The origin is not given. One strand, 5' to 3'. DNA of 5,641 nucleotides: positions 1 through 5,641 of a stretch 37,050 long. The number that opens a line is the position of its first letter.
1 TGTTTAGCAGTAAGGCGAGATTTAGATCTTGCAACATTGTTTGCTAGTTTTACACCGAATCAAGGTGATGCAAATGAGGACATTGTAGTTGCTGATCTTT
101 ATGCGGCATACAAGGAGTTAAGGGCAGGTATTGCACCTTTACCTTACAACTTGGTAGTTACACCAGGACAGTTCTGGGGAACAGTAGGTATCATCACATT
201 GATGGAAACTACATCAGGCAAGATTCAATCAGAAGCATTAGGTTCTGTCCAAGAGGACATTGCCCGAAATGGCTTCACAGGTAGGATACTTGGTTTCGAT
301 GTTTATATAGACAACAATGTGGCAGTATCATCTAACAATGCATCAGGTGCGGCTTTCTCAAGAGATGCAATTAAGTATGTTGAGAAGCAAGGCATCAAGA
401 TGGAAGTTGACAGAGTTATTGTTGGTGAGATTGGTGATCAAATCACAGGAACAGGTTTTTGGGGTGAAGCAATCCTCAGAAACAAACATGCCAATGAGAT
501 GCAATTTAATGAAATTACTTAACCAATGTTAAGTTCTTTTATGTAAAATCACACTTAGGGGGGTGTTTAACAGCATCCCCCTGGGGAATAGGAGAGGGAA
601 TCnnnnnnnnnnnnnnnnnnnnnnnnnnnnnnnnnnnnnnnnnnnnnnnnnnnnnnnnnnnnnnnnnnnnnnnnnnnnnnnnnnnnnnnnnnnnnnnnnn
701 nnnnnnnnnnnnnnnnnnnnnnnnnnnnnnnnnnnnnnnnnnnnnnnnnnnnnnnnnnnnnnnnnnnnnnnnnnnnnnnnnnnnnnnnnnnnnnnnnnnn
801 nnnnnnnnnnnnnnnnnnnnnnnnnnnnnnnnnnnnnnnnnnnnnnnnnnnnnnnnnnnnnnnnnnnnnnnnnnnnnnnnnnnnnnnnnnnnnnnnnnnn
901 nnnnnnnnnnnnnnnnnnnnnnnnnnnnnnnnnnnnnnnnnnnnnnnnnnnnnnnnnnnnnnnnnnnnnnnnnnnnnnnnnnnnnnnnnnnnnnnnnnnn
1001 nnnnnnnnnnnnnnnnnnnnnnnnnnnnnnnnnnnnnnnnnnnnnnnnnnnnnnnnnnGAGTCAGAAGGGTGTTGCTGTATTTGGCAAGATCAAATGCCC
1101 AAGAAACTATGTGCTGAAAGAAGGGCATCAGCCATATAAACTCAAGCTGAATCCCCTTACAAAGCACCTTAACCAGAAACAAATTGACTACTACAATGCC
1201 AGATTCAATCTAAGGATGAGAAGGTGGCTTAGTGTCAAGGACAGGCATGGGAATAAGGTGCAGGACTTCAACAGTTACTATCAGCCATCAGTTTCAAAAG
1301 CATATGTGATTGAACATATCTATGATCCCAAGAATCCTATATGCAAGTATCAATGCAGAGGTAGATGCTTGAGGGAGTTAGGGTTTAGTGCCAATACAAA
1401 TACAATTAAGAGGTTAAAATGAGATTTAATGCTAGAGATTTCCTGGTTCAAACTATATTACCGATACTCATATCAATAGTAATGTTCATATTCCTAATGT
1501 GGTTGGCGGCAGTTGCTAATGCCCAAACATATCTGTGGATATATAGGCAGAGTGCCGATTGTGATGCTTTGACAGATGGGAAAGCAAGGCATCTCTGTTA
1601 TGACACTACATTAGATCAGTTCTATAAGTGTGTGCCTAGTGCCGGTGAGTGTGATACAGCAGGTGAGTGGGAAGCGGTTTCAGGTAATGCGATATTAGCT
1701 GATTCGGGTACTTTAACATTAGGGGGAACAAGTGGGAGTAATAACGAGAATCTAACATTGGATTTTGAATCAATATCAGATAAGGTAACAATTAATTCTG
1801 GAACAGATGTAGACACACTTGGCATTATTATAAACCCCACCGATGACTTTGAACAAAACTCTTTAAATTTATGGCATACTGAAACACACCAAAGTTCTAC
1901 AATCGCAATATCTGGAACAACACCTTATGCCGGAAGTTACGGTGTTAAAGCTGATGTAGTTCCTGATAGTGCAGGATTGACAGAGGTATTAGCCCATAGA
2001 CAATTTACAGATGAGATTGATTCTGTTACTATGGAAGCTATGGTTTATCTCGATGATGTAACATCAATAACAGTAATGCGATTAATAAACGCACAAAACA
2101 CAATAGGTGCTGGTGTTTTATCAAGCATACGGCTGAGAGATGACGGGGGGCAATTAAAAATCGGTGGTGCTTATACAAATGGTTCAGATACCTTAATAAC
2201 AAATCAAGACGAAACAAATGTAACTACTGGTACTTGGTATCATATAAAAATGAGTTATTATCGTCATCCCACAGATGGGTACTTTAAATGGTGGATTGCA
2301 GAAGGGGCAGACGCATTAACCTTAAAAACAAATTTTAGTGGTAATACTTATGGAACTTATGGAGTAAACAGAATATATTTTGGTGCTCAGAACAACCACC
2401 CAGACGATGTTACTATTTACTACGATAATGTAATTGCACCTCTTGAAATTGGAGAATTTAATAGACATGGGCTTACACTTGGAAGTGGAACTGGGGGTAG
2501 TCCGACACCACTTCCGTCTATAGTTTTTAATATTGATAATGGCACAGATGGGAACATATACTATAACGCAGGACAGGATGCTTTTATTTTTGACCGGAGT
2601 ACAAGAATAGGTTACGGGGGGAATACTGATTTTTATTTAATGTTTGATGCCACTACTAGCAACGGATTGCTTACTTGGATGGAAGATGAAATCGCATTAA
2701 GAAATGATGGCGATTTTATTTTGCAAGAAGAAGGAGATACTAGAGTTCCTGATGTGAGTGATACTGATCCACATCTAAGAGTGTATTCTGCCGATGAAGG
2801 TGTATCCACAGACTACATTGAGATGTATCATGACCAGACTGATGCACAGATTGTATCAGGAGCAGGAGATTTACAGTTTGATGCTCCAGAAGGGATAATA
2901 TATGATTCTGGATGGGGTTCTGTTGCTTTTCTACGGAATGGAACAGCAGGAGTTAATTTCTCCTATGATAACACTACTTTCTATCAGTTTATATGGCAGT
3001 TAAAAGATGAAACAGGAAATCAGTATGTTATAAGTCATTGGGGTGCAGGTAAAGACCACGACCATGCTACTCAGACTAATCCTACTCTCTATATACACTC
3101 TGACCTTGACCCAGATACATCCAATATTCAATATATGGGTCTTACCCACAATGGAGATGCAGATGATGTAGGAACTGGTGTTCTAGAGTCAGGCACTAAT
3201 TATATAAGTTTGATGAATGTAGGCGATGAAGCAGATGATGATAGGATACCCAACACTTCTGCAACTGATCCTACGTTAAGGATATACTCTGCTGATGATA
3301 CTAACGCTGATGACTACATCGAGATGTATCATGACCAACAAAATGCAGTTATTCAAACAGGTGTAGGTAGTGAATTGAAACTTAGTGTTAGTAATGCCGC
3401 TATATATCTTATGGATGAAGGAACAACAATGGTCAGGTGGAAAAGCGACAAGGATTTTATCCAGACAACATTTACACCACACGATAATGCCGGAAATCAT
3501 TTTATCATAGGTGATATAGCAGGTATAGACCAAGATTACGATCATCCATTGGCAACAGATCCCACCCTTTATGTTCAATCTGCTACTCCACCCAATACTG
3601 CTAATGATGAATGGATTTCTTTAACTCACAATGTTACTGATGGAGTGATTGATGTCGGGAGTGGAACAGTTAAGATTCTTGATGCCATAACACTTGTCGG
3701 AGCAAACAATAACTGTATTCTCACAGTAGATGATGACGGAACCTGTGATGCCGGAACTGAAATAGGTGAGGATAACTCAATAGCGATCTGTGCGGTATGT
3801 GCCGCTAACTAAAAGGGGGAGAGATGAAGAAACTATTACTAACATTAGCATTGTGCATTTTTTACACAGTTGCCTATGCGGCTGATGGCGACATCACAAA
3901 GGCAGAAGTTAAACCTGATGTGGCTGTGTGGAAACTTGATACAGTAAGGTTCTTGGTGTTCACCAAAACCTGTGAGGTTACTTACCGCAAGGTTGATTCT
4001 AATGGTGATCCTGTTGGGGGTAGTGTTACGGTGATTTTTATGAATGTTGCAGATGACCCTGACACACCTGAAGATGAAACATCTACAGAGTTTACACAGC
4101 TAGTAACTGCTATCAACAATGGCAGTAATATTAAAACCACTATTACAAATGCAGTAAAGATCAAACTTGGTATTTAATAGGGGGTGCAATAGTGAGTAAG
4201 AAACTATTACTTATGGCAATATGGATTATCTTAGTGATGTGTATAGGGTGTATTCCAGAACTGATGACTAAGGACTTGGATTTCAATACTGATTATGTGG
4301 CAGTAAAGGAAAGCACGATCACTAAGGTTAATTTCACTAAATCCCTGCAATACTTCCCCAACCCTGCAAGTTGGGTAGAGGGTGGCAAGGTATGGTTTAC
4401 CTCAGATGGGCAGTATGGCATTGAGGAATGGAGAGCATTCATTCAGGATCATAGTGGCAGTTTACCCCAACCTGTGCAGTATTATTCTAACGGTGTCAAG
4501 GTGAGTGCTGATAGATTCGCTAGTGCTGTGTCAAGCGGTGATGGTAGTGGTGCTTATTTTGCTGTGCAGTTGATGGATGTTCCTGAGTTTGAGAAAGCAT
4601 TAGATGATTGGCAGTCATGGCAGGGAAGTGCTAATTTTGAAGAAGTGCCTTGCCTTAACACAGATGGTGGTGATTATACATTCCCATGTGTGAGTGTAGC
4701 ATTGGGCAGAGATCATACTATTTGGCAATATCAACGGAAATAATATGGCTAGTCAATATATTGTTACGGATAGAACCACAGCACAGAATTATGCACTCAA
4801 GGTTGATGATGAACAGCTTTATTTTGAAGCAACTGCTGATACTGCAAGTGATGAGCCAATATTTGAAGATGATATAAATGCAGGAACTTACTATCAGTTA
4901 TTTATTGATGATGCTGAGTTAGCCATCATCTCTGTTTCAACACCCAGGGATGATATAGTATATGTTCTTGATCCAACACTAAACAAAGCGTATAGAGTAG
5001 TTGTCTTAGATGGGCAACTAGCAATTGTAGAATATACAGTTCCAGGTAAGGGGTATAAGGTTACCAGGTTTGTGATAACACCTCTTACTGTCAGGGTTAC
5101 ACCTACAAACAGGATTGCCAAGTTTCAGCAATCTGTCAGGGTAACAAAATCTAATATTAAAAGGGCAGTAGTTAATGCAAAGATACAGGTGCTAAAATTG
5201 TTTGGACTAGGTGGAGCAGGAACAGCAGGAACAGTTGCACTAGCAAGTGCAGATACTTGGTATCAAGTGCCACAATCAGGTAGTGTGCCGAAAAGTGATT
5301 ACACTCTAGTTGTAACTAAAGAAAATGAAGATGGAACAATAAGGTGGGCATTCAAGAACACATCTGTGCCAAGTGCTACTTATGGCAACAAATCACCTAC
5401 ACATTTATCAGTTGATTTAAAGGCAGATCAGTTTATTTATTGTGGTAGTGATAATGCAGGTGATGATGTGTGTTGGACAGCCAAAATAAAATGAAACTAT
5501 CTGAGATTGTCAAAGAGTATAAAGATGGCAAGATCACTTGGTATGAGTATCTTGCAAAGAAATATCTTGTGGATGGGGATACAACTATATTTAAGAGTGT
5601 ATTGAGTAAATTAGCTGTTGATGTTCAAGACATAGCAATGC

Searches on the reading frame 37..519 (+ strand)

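Call 14: search_protein_families(library=pfam, proteins=[window:37-519:+], max_evalue=0.01)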
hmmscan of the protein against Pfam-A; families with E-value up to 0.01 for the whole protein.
window:37-519:+ (161 aa): 0 families

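Call 31: search_protein_families(library=phrogs, proteins=[window:37-519:+], max_evalue=0.1)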
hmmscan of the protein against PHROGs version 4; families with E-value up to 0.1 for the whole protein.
window:37-519:+ (161 aa): 2 families
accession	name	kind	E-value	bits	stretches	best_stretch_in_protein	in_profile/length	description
phrog_267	-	head and packaging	3.2e-08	34.1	1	68-157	233-325/410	major head protein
phrog_544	-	head and packaging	0.03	14.7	1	68-128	190-245/282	major head protein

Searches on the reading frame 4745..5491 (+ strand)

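Call 11: search_protein_families(library=phrogs, proteins=[window:4745-5491:+], max_evalue=0.01)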
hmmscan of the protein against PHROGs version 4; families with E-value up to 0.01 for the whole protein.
window:4745-5491:+ (249 aa): 0 families

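Call 12: search_protein_families(library=pfam, proteins=[window:4745-5491:+], max_evalue=0.01)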
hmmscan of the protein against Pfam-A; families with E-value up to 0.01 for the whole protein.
window:4745-5491:+ (249 aa): 1 family
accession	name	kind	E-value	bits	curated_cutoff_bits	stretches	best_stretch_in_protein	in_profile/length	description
PF14504.11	CAP_assoc_N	-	0.0074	16.5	29.3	0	4-65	69-127/140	CAP-associated N-terminal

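Call 25: search_protein_families(library=ncbifam, proteins=[window:4745-5491:+], max_evalue=10)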
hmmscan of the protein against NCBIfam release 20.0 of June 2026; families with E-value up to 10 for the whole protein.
window:4745-5491:+ (249 aa): 0 families
